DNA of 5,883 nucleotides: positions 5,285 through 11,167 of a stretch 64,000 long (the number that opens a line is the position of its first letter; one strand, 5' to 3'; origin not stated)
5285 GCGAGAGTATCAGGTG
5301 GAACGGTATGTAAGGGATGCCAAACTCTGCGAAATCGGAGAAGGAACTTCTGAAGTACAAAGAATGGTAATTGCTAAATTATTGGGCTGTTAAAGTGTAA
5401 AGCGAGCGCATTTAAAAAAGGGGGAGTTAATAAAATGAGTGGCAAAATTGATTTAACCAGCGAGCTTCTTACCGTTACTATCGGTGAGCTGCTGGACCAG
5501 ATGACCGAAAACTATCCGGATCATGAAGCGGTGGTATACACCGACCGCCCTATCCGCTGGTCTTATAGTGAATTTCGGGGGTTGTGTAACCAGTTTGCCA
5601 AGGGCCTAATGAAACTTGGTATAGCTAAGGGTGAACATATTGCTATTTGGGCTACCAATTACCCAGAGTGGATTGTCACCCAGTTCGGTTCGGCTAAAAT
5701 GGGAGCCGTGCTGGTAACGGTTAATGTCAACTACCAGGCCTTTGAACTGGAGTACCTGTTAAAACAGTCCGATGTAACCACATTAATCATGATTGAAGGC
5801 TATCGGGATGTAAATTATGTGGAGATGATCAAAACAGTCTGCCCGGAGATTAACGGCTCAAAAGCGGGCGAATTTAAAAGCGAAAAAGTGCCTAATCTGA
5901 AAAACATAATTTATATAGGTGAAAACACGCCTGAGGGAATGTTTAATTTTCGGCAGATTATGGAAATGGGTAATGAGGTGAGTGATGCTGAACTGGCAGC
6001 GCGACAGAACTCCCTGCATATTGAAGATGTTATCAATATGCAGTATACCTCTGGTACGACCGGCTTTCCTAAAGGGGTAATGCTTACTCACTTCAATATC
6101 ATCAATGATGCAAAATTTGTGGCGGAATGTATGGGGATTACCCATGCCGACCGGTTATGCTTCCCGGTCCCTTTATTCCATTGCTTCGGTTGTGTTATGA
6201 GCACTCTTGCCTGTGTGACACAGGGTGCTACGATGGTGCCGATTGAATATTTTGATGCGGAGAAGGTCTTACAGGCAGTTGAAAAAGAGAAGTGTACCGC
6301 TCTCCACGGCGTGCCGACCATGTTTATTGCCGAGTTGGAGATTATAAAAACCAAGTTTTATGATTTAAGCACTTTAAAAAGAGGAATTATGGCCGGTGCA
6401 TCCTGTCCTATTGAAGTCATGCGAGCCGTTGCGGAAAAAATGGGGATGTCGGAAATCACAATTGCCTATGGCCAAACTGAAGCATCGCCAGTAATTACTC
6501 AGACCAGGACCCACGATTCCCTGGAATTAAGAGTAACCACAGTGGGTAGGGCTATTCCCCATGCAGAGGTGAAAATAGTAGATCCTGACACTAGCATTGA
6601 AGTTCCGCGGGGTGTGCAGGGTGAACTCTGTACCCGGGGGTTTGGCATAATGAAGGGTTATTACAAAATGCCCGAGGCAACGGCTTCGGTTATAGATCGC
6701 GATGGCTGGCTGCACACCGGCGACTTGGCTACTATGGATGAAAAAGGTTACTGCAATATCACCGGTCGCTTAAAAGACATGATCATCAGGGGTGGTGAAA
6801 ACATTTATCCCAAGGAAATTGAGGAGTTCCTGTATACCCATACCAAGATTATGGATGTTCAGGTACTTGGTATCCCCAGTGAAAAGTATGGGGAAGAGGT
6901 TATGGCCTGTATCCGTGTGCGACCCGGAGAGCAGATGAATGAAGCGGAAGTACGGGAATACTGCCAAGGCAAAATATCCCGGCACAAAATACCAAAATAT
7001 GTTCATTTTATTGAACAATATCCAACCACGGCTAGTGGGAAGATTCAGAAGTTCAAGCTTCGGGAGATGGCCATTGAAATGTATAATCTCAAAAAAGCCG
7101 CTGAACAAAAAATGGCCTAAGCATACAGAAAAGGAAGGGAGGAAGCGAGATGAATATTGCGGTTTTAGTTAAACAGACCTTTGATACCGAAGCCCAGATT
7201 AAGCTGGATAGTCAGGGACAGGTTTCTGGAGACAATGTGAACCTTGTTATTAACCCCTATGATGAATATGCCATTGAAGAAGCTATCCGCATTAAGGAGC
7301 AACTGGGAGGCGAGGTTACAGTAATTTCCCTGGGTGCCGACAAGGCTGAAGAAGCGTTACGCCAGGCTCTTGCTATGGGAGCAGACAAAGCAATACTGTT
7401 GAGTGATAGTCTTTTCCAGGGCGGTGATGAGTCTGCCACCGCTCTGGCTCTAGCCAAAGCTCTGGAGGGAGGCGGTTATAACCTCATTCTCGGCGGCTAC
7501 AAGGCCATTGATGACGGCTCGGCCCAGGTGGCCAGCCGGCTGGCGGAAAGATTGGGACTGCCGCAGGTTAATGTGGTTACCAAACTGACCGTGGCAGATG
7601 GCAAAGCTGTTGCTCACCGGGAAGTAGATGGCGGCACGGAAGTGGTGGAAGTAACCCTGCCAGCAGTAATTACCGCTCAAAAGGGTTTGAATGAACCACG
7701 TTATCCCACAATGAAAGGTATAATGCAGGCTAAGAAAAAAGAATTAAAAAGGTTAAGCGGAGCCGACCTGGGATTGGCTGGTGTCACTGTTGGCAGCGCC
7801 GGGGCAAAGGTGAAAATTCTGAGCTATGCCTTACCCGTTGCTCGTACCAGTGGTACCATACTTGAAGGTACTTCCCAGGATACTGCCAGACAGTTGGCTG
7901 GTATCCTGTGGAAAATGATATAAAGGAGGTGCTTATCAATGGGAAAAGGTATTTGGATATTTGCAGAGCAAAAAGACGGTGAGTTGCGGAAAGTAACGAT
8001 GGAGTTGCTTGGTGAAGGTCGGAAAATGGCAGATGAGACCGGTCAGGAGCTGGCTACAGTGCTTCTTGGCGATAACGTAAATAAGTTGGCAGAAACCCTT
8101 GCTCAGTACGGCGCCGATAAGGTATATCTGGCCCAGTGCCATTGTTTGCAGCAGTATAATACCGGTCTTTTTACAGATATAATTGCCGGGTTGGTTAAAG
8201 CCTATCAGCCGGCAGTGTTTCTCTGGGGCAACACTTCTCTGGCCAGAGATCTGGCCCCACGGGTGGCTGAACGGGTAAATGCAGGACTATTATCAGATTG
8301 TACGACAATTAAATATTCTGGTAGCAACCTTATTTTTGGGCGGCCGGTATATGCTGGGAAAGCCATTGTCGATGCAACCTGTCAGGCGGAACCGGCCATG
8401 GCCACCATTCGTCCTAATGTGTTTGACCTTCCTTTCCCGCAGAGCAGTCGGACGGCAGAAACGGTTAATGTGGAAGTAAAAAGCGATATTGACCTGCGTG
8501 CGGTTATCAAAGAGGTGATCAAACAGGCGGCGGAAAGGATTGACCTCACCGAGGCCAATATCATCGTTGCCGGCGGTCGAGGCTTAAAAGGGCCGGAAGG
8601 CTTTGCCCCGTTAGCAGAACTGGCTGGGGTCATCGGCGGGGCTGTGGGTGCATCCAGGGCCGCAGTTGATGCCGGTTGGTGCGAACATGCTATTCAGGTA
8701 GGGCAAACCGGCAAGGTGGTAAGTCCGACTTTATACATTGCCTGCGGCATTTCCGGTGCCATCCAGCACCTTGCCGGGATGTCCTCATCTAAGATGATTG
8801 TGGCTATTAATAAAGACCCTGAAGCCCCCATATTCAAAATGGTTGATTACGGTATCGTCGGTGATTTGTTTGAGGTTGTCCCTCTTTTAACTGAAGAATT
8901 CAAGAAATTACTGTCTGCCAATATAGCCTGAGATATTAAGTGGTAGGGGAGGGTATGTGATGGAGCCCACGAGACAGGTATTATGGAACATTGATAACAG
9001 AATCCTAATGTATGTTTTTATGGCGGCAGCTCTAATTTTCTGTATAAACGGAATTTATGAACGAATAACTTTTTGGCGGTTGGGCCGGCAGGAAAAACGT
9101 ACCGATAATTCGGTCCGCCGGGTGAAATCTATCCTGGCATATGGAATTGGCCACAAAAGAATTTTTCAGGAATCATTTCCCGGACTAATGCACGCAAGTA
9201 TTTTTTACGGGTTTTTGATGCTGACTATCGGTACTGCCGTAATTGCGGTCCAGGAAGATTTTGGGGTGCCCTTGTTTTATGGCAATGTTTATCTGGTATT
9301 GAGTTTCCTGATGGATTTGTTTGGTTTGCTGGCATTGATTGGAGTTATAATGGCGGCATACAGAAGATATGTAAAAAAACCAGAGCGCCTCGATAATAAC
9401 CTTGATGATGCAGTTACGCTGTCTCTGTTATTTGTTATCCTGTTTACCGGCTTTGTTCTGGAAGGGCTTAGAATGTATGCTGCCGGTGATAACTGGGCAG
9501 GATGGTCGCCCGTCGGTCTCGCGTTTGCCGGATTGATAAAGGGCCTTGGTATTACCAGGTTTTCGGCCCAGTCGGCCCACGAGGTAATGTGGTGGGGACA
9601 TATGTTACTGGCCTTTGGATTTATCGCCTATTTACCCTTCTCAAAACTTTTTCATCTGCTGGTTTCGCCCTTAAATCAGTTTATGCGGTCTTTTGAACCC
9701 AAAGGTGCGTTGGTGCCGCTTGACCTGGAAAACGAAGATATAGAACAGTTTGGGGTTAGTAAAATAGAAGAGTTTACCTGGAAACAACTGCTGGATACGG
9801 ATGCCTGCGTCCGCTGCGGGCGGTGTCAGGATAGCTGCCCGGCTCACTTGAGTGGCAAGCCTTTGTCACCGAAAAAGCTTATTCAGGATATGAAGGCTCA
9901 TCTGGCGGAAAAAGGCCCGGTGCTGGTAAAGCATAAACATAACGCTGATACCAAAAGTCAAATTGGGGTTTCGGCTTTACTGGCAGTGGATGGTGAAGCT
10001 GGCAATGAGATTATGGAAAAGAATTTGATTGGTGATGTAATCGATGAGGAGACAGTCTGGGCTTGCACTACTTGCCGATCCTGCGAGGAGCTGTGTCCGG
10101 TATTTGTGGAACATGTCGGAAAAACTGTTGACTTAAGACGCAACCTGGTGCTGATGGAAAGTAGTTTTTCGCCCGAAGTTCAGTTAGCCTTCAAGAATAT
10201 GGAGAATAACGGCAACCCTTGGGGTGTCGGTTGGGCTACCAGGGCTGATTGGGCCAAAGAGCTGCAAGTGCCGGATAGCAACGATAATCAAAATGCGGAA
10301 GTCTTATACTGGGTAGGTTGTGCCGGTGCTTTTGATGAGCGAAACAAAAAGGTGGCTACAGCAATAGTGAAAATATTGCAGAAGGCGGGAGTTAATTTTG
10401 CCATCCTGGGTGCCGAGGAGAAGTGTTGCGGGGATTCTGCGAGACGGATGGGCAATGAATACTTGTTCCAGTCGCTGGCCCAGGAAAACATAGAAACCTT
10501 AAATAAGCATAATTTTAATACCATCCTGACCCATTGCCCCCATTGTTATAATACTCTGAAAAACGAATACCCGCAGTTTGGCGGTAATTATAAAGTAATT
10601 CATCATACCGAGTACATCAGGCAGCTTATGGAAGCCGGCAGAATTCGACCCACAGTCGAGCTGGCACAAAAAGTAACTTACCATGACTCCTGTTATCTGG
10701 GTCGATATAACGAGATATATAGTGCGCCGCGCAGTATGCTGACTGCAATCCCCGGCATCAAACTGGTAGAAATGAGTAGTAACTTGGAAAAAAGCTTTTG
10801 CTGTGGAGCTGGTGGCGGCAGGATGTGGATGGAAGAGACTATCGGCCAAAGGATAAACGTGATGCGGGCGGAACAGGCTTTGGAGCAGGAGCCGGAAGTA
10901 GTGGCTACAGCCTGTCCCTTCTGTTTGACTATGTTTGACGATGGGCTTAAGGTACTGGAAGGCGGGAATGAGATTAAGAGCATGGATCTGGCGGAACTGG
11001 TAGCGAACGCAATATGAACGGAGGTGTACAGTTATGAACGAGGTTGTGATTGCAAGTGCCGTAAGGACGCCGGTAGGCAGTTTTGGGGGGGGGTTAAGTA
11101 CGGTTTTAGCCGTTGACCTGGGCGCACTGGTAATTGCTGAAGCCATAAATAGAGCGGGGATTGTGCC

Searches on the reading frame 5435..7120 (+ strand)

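Call 65: search_protein_families(library=pfam, proteins=[window:5435-7120:+], max_evalue=0.00001)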
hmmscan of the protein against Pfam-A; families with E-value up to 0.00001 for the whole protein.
window:5435-7120:+ (561 aa): 2 families
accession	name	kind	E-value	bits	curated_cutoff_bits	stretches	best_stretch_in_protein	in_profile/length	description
PF00501.34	AMP-binding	-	1.2e-95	321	29.9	1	24-410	5-384/384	AMP-binding enzyme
PF13193.12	AMP-binding_C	-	4.7e-14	53.5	24.5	1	461-536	1-76/76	AMP-binding enzyme C-terminal domain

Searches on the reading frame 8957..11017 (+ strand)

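Call 65: search_protein_families(library=pfam, proteins=[window:8957-11017:+], max_evalue=0.00001)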
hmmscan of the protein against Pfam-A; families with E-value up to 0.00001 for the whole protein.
window:8957-11017:+ (686 aa): 8 families
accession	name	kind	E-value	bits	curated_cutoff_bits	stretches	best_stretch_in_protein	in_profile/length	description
PF02754.22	CCG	-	8.6e-42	141.6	20.6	2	573-661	1-85/85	Cysteine-rich domain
PF02665.19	Nitrate_red_gam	-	2e-09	37.8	22.9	1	120-246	92-211/217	Nitrate reductase gamma subunit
PF13183.11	Fer4_8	-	6.7e-09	36.6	27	1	282-382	3-66/68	4Fe-4S dicluster domain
PF13237.11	Fer4_10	-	3.4e-08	33.7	25.5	1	279-381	4-53/53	4Fe-4S dicluster domain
PF13534.11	Fer4_17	-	9.6e-08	32.9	22.2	0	283-314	1-31/61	4Fe-4S dicluster domain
PF13187.11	Fer4_9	-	9.6e-08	32.4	27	1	283-381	1-48/52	4Fe-4S dicluster domain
PF12838.12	Fer4_7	-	9.7e-08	32.8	27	0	279-296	33-50/52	4Fe-4S dicluster domain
PF12797.12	Fer4_2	-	6.6e-07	29.3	24.5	1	275-296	1-22/22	4Fe-4S binding domain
